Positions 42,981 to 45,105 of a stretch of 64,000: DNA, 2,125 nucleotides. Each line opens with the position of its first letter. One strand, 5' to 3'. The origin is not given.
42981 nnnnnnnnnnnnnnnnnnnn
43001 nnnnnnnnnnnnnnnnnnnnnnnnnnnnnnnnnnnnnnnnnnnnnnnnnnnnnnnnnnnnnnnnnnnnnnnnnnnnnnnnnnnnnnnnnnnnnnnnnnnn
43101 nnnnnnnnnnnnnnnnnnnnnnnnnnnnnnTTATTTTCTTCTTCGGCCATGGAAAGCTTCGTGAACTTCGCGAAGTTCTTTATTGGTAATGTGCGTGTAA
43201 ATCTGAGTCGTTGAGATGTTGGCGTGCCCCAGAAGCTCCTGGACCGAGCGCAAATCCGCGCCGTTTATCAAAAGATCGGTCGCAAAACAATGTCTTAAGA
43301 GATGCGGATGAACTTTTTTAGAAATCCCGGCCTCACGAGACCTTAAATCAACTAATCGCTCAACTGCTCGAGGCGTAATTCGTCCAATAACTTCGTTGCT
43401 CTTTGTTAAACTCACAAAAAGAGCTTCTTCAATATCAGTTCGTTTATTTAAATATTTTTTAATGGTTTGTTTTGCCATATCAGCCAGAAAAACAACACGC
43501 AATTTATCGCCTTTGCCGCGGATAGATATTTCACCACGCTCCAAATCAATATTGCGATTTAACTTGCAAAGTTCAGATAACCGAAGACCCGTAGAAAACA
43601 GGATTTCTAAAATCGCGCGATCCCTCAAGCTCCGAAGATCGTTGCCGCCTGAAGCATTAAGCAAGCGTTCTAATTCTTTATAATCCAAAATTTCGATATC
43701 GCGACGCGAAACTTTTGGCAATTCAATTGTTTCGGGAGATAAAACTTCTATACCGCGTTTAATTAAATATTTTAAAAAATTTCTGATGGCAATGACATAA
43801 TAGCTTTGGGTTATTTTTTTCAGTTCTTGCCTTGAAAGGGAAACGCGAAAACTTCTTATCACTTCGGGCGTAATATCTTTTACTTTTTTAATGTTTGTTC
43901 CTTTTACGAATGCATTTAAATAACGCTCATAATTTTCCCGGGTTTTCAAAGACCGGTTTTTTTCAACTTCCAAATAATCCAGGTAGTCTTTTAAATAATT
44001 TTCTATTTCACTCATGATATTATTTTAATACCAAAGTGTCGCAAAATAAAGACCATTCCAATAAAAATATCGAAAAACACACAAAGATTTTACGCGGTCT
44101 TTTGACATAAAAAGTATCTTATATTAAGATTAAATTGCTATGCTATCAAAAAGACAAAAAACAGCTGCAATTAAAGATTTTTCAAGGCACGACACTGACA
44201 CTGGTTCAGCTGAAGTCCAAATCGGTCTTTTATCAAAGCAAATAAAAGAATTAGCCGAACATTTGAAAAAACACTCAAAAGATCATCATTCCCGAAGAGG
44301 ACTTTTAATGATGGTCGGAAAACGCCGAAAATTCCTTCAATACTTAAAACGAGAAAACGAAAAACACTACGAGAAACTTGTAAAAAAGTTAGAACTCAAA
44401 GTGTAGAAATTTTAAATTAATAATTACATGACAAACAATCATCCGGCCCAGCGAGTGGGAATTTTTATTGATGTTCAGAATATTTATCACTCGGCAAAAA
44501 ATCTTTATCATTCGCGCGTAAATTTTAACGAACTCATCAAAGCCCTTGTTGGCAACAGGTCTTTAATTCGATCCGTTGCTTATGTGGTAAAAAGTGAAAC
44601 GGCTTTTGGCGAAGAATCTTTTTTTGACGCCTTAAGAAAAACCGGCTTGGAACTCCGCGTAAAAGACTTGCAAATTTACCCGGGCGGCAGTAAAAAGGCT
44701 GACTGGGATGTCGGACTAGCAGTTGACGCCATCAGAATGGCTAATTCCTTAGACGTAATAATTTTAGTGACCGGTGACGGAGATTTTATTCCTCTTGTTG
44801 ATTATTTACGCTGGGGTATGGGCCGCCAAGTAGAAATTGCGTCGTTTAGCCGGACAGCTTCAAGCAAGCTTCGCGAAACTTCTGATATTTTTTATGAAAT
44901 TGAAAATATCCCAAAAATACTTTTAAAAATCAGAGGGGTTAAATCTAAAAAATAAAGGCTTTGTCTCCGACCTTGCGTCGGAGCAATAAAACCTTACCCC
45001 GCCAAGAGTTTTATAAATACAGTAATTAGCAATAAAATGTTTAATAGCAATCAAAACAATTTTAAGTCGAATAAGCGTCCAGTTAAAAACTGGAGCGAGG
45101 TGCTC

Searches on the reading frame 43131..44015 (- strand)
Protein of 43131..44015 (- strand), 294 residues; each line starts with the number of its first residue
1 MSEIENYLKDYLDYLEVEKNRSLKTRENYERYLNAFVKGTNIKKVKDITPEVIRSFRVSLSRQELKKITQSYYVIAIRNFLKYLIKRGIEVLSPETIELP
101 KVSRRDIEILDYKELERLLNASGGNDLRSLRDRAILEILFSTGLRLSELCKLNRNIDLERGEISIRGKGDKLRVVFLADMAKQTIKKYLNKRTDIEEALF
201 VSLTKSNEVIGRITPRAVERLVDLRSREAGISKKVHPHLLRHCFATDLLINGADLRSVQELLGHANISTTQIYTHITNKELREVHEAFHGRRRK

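Call 100: search_protein_families(library=pfam, proteins=[window:43131-44015:-], max_evalue=0.01)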
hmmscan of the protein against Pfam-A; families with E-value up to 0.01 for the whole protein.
window:43131-44015:- (294 aa): 4 families
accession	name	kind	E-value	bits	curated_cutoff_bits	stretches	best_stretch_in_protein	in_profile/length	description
PF00589.27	Phage_integrase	-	1.8e-41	142.2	27.1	1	110-278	3-170/172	Phage integrase family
PF02899.23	Phage_int_SAM_1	-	1.1e-13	51.7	22.3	1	8-88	1-83/83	Phage integrase, N-terminal SAM-like domain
PF13102.12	Phage_int_SAM_5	-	2.1e-06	28.4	22.3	1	7-90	5-88/98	Phage integrase SAM-like domain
PF13495.12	Phage_int_SAM_4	-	3.7e-06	27.7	27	1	10-88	4-82/85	Phage integrase, N-terminal SAM-like domain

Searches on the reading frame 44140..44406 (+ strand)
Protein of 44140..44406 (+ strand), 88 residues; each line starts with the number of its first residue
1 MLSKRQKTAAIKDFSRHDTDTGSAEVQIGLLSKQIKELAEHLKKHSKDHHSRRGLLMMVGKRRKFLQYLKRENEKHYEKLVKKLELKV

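Call 104: search_protein_families(library=pfam, proteins=[window:44140-44406:+], max_evalue=0.01)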
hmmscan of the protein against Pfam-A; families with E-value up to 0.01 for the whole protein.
window:44140-44406:+ (88 aa): 1 family
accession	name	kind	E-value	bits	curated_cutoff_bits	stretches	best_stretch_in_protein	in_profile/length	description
PF00312.27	Ribosomal_S15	-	4.2e-32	110.6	31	1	8-86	2-80/81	Ribosomal protein S15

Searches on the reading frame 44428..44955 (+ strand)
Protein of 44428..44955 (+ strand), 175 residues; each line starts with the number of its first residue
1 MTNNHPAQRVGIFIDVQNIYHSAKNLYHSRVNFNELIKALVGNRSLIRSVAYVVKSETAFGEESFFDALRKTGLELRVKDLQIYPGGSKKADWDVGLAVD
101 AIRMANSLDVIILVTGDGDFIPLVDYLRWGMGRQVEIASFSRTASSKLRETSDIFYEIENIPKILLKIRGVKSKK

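Call 104: search_protein_families(library=pfam, proteins=[window:44428-44955:+], max_evalue=0.01)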
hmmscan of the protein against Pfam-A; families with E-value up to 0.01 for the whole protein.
window:44428-44955:+ (175 aa): 1 family
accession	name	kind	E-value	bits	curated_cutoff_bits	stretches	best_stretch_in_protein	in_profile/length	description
PF01936.24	NYN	-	4.5e-31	108.8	24.2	1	9-158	1-144/145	NYN domain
